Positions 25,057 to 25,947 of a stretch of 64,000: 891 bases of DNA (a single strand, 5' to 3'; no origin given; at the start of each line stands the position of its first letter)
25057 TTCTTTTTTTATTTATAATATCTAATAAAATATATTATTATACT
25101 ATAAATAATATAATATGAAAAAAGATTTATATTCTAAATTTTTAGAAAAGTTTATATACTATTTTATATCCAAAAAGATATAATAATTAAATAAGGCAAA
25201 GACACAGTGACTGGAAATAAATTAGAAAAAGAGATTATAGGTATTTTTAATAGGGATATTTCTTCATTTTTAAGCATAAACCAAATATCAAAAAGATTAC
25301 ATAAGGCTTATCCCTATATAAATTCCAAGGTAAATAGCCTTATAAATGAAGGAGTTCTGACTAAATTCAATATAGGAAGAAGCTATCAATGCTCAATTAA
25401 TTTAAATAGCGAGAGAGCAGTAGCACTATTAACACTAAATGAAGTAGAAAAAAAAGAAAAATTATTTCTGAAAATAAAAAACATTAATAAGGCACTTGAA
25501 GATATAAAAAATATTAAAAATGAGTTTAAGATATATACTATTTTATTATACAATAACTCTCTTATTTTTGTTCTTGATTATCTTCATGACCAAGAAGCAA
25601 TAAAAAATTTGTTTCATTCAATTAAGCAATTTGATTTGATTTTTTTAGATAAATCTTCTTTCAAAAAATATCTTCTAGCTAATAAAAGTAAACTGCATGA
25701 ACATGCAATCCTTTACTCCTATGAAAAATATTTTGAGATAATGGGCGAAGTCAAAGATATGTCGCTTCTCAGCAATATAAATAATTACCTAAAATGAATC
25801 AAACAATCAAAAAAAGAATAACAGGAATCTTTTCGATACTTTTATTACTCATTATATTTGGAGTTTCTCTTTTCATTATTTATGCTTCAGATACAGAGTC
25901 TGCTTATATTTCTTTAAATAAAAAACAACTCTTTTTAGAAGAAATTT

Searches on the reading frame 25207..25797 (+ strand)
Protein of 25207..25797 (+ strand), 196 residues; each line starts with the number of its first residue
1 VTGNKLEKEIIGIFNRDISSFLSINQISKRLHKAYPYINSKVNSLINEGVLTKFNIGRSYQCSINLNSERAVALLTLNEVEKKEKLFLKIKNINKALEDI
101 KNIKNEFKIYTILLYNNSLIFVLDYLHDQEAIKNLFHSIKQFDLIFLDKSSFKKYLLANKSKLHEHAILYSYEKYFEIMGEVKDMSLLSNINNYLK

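Call 15: search_protein_families(library=pfam, proteins=[window:25207-25797:+], max_evalue=0.001)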
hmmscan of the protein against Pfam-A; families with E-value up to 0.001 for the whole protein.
window:25207-25797:+ (196 aa): 1 family
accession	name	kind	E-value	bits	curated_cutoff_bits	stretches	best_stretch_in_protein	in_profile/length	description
PF21984.2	DnaD_N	-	0.00095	19.8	27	0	60-97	8-45/101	DnaD N-terminal domain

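Call 89: search_protein_families(library=ncbifam, proteins=[window:25207-25797:+], max_evalue=0.1)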
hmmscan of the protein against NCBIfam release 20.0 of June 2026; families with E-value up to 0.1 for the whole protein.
window:25207-25797:+ (196 aa): 5 families
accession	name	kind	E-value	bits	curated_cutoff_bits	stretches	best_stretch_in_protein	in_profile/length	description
TIGR01082.1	murC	equivalog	0.0023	17.1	335.1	1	67-142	276-340/449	UDP-N-acetylmuramate--L-alanine ligase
NF001126.0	PRK00139.1-4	equivalog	0.012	14.2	373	1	40-142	266-365/486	UDP-N-acetylmuramoyl-L-alanyl-D-glutamate--2,6-diaminopimelate ligase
NF040947.1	trans_reg_LysM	equivalog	0.037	13.8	180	0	10-113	8-103/136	HTH-type transcriptional regulator LysM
NF053758.1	ChrTpTrnRegChrS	equivalog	0.046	13.5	250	0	5-56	14-63/158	chromate efflux transcriptional regulator ChrS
TIGR02338.1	gimC_beta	equivalog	0.059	13.4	73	0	81-112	24-55/110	prefoldin subunit beta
